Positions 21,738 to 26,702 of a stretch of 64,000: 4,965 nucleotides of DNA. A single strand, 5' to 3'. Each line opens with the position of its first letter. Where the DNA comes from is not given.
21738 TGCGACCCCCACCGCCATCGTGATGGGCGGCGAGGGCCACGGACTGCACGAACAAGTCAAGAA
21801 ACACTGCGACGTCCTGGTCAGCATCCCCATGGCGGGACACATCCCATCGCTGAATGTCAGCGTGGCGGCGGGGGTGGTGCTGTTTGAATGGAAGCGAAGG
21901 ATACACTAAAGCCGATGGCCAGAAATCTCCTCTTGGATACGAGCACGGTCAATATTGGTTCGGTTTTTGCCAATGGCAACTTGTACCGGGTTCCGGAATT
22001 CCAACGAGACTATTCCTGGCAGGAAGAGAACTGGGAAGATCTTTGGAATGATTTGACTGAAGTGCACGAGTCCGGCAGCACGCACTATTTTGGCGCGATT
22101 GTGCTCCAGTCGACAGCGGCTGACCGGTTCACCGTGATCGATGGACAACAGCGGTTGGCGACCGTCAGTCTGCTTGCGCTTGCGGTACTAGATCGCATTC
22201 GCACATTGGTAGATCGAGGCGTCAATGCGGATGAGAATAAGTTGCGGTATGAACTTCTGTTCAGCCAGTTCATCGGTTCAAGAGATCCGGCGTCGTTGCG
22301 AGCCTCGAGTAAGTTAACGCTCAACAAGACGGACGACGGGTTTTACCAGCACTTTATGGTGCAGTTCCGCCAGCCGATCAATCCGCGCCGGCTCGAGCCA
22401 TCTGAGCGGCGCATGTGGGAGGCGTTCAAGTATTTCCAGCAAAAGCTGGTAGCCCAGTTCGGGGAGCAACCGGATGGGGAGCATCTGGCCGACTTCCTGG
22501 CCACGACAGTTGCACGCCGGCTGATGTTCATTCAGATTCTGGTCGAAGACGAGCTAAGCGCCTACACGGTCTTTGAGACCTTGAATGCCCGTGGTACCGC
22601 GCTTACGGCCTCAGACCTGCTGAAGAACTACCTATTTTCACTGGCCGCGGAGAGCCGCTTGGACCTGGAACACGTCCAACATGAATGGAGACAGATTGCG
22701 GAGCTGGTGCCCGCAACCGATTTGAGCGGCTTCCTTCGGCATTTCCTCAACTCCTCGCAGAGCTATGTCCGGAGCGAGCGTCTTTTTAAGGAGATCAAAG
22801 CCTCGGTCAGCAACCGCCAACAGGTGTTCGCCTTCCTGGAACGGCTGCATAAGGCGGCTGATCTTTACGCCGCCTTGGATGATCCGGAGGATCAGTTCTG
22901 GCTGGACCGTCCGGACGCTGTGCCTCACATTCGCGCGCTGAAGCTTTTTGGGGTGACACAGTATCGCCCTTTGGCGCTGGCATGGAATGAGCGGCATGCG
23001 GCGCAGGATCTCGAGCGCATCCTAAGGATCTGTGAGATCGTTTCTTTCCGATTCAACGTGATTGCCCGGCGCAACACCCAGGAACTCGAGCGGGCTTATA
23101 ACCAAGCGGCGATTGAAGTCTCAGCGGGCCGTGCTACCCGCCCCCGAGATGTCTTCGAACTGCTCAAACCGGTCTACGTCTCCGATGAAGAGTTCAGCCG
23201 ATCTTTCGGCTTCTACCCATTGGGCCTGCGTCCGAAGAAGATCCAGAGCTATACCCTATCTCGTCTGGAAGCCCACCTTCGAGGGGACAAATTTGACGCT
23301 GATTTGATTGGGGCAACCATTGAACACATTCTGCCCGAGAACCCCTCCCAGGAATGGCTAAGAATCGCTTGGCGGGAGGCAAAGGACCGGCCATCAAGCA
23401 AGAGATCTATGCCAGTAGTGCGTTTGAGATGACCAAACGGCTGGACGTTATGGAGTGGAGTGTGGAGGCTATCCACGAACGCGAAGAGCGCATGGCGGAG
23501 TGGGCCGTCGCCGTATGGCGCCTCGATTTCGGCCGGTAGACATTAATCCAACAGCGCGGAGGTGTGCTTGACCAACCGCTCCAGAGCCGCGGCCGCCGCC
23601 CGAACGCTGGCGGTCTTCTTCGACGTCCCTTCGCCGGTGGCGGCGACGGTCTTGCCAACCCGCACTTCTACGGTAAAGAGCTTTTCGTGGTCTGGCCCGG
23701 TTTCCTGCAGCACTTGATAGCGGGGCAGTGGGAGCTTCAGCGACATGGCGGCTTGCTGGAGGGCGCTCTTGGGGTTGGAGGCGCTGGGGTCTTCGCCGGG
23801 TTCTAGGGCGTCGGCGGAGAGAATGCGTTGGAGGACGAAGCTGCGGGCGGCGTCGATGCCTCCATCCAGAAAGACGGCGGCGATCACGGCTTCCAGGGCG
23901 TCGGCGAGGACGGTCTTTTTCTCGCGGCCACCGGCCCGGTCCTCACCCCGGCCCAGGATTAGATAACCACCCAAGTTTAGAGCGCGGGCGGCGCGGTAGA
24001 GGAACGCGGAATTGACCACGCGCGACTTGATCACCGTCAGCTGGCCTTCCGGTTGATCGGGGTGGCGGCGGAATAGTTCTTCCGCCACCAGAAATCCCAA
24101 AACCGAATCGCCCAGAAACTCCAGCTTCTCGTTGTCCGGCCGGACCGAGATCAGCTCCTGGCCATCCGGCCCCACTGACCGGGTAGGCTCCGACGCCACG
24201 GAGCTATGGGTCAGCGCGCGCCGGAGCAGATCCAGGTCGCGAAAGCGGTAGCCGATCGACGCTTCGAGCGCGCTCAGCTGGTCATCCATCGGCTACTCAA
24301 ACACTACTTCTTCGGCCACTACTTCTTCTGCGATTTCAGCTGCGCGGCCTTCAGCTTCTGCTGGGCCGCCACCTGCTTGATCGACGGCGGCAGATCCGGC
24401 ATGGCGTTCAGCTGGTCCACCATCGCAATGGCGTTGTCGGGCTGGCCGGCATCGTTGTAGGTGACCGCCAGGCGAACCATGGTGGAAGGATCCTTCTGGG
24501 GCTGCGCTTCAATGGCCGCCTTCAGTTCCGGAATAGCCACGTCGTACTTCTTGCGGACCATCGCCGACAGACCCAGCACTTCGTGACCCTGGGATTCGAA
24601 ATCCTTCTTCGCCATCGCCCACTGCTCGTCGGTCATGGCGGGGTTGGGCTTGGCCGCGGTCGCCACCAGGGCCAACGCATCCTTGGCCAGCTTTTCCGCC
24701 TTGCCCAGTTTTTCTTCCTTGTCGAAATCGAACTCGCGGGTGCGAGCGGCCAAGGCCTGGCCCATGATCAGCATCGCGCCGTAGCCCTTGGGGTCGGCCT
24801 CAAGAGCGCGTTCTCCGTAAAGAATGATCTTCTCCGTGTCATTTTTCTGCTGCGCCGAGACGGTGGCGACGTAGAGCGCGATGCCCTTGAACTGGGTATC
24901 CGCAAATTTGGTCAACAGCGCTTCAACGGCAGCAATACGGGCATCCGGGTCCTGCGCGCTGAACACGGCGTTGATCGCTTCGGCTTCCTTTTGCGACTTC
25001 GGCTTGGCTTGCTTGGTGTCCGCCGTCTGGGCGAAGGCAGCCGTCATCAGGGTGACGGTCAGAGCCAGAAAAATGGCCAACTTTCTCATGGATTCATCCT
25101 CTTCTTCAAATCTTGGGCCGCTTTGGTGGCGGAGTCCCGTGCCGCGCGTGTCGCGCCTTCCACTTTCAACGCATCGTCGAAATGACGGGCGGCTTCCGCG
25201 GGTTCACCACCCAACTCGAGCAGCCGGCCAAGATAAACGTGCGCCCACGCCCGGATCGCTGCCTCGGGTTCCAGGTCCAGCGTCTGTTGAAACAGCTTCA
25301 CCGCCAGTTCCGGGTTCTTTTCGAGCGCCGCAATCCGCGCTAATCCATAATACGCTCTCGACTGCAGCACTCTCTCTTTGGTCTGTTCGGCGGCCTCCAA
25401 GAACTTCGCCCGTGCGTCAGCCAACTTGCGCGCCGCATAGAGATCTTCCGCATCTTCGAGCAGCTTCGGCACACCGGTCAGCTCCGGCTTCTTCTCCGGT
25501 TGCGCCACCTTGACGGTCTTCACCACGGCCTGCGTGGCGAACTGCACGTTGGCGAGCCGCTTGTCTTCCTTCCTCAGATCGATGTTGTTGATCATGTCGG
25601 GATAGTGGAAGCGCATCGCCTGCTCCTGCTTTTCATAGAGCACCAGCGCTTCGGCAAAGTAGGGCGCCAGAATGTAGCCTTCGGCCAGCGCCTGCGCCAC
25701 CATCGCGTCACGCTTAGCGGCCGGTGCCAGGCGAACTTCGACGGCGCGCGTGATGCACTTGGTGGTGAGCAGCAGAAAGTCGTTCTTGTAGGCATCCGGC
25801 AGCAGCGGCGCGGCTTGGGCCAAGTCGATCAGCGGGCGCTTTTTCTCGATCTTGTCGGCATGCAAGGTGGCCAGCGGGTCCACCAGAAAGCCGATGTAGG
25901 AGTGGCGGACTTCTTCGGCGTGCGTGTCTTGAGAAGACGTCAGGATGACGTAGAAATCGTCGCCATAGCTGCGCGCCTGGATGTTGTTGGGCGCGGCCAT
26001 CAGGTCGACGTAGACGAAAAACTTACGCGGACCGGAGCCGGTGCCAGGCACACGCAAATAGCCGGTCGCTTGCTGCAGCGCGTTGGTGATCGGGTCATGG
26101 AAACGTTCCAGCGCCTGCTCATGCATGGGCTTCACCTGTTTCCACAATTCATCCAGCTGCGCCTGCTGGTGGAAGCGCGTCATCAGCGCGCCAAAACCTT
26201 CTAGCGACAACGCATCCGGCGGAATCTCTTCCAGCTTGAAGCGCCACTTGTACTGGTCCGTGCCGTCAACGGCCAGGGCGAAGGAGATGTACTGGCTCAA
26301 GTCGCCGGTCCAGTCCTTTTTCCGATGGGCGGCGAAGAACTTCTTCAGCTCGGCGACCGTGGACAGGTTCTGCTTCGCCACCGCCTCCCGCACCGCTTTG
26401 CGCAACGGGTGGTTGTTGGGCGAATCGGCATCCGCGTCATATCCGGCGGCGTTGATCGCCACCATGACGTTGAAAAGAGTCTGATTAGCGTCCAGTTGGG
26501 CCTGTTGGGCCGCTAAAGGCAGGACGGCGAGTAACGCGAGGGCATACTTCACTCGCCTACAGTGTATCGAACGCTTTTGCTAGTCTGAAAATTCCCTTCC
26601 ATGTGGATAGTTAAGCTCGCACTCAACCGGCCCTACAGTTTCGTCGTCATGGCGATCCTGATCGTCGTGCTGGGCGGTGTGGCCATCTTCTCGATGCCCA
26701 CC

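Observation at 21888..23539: Frameshifted GmrSD-like (DUF262 + DUF1524) type IV restriction gene inserted between rlmB and rnc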

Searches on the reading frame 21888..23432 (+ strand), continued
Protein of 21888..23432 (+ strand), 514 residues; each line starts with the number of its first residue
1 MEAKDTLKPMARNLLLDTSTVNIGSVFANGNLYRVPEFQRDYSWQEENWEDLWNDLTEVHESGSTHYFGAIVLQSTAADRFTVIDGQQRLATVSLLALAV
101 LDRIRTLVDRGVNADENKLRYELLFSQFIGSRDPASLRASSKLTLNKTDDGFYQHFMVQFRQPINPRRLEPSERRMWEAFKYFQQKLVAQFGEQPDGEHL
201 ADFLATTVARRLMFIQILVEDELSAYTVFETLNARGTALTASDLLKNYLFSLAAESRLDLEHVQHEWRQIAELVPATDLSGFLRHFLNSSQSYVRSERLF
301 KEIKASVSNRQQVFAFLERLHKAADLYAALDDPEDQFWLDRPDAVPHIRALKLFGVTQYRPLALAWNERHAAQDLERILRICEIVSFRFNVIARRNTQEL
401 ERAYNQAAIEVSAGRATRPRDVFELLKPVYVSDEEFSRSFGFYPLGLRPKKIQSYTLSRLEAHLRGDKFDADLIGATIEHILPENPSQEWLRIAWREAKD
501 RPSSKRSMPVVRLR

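Call 64: find_encoding_contigs(protein=P0121, flank=4000, max_places=6)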
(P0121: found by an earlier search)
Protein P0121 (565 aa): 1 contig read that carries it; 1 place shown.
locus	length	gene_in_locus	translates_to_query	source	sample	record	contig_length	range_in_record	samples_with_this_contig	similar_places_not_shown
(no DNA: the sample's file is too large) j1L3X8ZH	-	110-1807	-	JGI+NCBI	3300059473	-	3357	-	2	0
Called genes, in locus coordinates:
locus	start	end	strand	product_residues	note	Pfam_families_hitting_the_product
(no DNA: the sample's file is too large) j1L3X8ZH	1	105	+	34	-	?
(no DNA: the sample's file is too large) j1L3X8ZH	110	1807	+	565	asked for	PF03235:GmrSD_N, PF07510:GmrSD_C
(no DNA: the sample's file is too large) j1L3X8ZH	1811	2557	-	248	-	PF14622:Ribonucleas_3_3, PF00636:Ribonuclease_3, PF00035:dsrm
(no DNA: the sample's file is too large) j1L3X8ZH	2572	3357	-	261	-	?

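Call 72: find_encoding_contigs(protein=window:21888-23432:+, flank=3000, max_places=6)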
Protein window:21888-23432:+ (514 aa): no gene with exactly this product is on record in the collection.

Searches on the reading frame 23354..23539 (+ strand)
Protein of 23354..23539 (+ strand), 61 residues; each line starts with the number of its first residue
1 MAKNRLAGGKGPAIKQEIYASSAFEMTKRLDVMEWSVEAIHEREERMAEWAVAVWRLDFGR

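Call 4: search_protein_families(library=pfam, proteins=[window:23354-23539:+], max_evalue=0.1)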
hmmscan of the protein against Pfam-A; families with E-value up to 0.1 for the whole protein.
window:23354-23539:+ (61 aa): 1 family
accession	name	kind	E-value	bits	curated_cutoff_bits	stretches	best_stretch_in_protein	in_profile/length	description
PF07510.16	GmrSD_C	-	0.00082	19.7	23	1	3-50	90-138/138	GmrSD restriction endonucleases, C-terminal domain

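Call 5: search_protein_families(library=padloc, proteins=[window:23354-23539:+], max_evalue=0.1)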
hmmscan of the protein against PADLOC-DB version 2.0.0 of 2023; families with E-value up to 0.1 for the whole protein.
window:23354-23539:+ (61 aa): 10 families
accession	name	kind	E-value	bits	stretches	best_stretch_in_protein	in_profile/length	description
PDLC04154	HEC-06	-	6.9e-10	36.2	1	3-58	511-567/569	-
PDLC04157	HEC-06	-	7.9e-10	35.9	1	5-56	504-556/558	-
PDLC04155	HEC-06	-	9.4e-09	32.3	1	3-58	505-561/562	-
PDLC02700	Orf5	-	7.1e-08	29.6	1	3-55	502-555/555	Orf5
PDLC02691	Orf5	-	0.00015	18.5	1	13-55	536-579/579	Orf5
PDLC02695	Orf5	-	0.00017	18.1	1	2-54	547-600/601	Orf5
PDLC02693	Orf5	-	0.00022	18.4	1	15-55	501-542/543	Orf5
PDLC02692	Orf5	-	0.0036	14.1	1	15-56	515-557/558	Orf5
PDLC02687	Orf5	-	0.0068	13.2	1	3-39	505-542/543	Orf5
PDLC02694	Orf5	-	0.031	10.9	1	2-55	517-573/574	Orf5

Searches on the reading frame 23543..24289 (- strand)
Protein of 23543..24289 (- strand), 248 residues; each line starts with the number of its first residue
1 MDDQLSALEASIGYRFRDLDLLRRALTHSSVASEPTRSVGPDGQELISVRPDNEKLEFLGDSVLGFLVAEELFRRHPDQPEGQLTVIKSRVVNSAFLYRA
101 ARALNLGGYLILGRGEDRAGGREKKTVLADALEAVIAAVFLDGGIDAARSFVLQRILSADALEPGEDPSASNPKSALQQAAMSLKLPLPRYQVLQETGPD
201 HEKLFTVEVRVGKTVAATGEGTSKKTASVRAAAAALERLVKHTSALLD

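Call 4: search_protein_families(library=pfam, proteins=[window:23543-24289:-], max_evalue=0.1)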
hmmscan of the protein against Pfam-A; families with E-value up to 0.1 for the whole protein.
window:23543-24289:- (248 aa): 6 families
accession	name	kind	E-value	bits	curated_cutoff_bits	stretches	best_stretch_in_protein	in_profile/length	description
PF14622.11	Ribonucleas_3_3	-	1.4e-32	113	35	1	20-158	3-126/128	Ribonuclease-III-like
PF00636.31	Ribonuclease_3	-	2.5e-24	86.4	27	1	54-144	1-102/102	Ribonuclease III domain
PF00035.32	dsrm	-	1.5e-15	57.9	23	1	173-239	1-66/66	Double-stranded RNA binding motif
PF14709.13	DND1_DSRM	-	2.6e-05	24.9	25.7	1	173-215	3-45/80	double strand RNA binding domain from DEAD END PROTEIN 1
PF22935.1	RM44_endonuclase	-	7.8e-05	23.2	27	1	7-138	8-138/139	Large ribosomal subunit protein mL44, endonuclease domain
PF24995.1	DSRM_2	-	0.0024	18.7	27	1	205-239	43-77/79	dsRNA binding domain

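Call 59: find_encoding_contigs(protein=window:23543-24289:-, flank=4000, max_places=8)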
Protein window:23543-24289:- (248 aa): 1 contig read that carries it; 1 place shown.
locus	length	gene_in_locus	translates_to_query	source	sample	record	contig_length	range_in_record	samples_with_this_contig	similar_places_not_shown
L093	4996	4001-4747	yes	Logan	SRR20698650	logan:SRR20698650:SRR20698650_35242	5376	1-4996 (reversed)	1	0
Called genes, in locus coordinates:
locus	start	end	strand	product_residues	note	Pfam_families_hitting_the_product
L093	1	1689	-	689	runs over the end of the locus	?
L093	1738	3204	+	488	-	PF07719:TPR_2 (faint), PF00515:TPR_1 (faint), PF13432:TPR_16 (faint), PF13424:TPR_12 (weak)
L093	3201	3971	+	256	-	-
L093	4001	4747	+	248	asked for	PF14622:Ribonucleas_3_3, PF00636:Ribonuclease_3, PF00035:dsrm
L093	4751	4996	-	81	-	?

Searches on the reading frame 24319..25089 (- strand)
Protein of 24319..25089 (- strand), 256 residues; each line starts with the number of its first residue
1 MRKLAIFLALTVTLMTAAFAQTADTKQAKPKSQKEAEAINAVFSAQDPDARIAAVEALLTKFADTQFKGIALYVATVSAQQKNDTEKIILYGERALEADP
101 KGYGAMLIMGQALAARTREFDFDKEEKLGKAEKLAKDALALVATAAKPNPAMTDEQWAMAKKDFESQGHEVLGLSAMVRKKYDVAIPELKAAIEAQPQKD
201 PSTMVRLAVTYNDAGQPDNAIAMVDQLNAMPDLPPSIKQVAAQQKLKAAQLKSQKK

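Call 4: search_protein_families(library=pfam, proteins=[window:24319-25089:-], max_evalue=0.1)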
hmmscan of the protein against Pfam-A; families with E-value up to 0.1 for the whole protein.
window:24319-25089:- (256 aa): 7 families
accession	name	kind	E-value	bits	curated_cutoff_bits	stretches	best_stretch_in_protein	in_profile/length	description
PF13432.12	TPR_16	-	8.1e-05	23.4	32.7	1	172-222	3-52/65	Tetratricopeptide repeat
PF14559.12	TPR_19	-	9.9e-05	23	25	1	180-229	5-53/68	Tetratricopeptide repeat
PF13181.12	TPR_8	-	0.00087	19.7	25.7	0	203-223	3-23/34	Tetratricopeptide repeat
PF13431.12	TPR_17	-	0.0012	19.4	24.4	0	190-221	3-33/34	Tetratricopeptide repeat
PF13428.12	TPR_14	-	0.0013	19.7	23.5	0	205-228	5-28/44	Tetratricopeptide repeat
PF13424.12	TPR_12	-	0.0014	19.2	30.1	0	172-224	9-68/77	Tetratricopeptide repeat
PF07719.23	TPR_2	-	0.013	16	27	0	168-198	3-33/34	Tetratricopeptide repeat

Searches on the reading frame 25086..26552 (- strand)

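Call 46: search_protein_families(library=pfam, proteins=[window:25086-26552:-], max_evalue=0.001)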
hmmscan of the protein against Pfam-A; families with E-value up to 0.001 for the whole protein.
window:25086-26552:- (488 aa): 4 families
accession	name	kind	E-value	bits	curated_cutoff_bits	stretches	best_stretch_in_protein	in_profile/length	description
PF13424.12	TPR_12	-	1.4e-07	32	30.1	1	398-463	3-73/77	Tetratricopeptide repeat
PF00515.34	TPR_1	-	2.5e-06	27.5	27.8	0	399-430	2-33/34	Tetratricopeptide repeat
PF13432.12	TPR_16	-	7.2e-06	26.8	32.7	1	368-430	4-63/65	Tetratricopeptide repeat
PF07719.23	TPR_2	-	7.8e-06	26.1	27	0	399-430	2-33/34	Tetratricopeptide repeat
